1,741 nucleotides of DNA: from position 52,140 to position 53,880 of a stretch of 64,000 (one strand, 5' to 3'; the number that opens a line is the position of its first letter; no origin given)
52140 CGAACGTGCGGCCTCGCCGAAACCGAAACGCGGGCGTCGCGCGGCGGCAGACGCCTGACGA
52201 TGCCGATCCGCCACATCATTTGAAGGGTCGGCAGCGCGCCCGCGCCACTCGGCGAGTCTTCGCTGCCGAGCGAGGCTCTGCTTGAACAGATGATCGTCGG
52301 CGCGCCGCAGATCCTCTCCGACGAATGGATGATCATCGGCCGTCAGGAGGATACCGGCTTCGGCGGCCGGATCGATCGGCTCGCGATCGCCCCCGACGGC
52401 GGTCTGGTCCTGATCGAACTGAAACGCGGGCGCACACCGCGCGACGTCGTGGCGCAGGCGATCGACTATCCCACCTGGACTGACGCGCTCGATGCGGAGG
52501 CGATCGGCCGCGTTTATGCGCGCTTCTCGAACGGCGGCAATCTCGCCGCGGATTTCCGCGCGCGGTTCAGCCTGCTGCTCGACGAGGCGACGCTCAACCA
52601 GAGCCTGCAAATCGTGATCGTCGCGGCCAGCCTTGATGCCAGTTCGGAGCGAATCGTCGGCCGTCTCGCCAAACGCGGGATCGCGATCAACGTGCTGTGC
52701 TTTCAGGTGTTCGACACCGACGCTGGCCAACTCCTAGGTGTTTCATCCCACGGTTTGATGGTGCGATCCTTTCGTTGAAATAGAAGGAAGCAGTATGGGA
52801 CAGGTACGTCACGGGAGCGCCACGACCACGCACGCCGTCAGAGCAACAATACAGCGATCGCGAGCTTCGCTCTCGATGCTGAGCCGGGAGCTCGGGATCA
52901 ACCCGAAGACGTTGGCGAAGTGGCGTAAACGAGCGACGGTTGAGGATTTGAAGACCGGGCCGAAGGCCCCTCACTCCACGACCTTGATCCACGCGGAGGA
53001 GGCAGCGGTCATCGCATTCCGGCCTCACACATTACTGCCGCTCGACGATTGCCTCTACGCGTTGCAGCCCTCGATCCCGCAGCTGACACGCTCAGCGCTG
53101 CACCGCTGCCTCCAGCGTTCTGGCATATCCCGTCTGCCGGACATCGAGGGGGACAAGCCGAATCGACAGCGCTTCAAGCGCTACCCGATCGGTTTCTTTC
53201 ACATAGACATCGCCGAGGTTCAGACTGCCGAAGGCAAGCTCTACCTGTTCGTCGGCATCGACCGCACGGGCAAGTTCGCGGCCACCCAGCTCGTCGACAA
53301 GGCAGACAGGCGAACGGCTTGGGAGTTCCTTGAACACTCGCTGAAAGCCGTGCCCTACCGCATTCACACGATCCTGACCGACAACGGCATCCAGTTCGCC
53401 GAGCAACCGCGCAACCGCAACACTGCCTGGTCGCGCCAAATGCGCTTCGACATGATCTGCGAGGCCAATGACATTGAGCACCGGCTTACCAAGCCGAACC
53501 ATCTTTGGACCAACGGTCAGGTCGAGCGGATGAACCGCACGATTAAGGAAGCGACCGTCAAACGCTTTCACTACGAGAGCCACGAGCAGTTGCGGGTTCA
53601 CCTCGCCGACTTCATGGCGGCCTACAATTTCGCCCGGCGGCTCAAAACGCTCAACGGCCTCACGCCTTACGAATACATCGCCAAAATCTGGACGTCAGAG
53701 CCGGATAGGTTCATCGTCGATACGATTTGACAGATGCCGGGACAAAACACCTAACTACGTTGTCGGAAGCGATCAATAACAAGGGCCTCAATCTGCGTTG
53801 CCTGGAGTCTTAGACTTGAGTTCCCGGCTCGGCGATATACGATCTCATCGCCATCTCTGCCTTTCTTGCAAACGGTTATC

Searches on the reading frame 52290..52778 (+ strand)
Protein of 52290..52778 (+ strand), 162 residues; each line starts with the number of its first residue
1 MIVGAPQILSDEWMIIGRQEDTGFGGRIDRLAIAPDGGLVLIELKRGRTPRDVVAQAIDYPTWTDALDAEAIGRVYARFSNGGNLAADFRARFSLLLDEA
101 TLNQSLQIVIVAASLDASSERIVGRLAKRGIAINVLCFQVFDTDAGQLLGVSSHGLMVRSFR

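Call 4: search_protein_families(library=pfam, proteins=[window:52290-52778:+], max_evalue=0.1)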
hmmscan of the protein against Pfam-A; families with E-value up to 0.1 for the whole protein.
window:52290-52778:+ (162 aa): 1 family
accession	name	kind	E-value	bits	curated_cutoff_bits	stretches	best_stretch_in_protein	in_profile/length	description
PF01939.22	NucS_C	-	0.032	14.7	24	1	1-58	8-64/124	Endonuclease NucS C-terminal domain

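Call 5: search_protein_families(library=padloc, proteins=[window:52290-52778:+], max_evalue=0.1)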
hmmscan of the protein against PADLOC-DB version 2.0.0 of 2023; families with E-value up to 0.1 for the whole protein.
window:52290-52778:+ (162 aa): 9 families
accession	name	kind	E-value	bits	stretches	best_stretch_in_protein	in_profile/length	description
PDLC04916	PDC-S11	-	1.1e-55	187.2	1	1-150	31-179/358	-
PDLC04915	PDC-S11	-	4.5e-24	83.4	1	5-152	37-191/379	-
PDLC04913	PDC-S11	-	1.3e-14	52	1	2-144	34-185/375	-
PDLC04910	PDC-S11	-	2.8e-11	41.3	1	5-143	37-183/359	-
PDLC04909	PDC-S11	-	4e-07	27.9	1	26-148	60-188/347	-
PDLC04944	PDC-S18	-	3.3e-05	21.4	1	2-66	30-94/307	-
PDLC04824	PDC-S02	-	3.9e-05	21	1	8-60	204-256/308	-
PDLC04946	PDC-S18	-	8.4e-05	19.7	1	24-65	72-112/365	-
PDLC04799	PDC-S02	-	0.0017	15.5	1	8-65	204-261/308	-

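Call 6: search_protein_families(library=ncbifam, proteins=[window:52290-52778:+], max_evalue=0.1)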
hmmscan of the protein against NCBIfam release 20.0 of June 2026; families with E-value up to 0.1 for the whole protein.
window:52290-52778:+ (162 aa): 2 families
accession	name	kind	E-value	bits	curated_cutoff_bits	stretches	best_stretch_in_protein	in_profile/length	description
NF003270.0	PRK04247.1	equivalog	0.0012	17.9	216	1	1-60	136-194/250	endonuclease NucS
NF040671.1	PLuB_AAA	exception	0.053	10.8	999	1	23-65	482-524/1256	PLuB system helicase-like protein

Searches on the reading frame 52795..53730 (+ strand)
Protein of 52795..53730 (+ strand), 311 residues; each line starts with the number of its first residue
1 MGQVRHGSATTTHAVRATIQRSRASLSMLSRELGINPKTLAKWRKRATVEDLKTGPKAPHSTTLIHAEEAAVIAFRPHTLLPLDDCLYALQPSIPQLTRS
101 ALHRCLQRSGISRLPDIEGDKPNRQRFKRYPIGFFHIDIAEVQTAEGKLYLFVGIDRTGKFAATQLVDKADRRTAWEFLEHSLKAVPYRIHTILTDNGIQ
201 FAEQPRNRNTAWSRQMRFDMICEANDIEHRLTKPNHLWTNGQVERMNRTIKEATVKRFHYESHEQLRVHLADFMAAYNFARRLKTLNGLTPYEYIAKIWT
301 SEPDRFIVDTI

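Call 4: search_protein_families(library=pfam, proteins=[window:52795-53730:+], max_evalue=0.1)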
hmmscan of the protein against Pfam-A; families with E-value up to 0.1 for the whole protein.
window:52795-53730:+ (311 aa): 10 families
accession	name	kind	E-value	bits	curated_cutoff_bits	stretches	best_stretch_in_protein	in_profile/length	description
PF13683.12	rve_3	-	7.6e-12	45.2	26.5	1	226-291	2-67/67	Integrase core domain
PF00665.32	rve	-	2.1e-09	38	32.6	1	133-235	6-100/102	Integrase core domain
PF13333.12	rve_2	-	4.4e-05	24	22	1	250-294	7-51/56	Integrase core domain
PF01527.26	HTH_Tnp_1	-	0.00023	21.8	24.1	1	23-58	23-57/75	Transposase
PF13610.12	DDE_Tnp_IS240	-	0.00059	20.4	27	1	136-267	5-123/139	DDE domain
PF13551.12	HTH_29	-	0.02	15.4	28.1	1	25-54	14-46/64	Winged helix-turn helix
PF23125.1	Xre-MbcA-ParS_M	-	0.02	15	27.8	0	27-54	5-32/51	Antitoxin Xre/MbcA/ParS-like, middle domain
PF13518.12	HTH_28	-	0.027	15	25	1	14-46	5-35/52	Helix-turn-helix domain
PF13693.12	HTH_35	-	0.042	14.3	25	0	13-47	5-39/75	Winged helix-turn-helix DNA-binding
PF13384.12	HTH_23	-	0.081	13.2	24.6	0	14-46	10-40/50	Homeodomain-like domain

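Call 6: search_protein_families(library=ncbifam, proteins=[window:52795-53730:+], max_evalue=0.1)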
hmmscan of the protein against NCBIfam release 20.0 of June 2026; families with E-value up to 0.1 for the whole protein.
window:52795-53730:+ (311 aa): 7 families
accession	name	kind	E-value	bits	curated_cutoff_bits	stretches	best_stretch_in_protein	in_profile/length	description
NF033577.2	transpos_IS481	equivalog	5.6e-76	255.8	224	1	19-294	9-283/284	IS481 family transposase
NF033516.0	transpos_IS3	equivalog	3.3e-23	82.5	160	2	134-294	218-368/369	IS3 family transposase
NF033546.1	transpos_IS21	equivalog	2.5e-07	30.5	160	1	191-288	179-276/294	IS21 family transposase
NF033545.0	transpos_IS630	equivalog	8.5e-06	25.4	100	0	25-75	14-67/299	IS630 family transposase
NF033563.0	transpos_IS30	equivalog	0.0006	19.6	80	1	129-260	130-246/267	IS30 family transposase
NF033587.1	transpos_IS6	equivalog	0.00065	19.5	125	1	124-280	60-201/202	IS6 family transposase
NF047595.1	IS66_ISRel24_TnpA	equivalog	0.0058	17.2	74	1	20-57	18-55/113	IS66-like element accessory protein TnpA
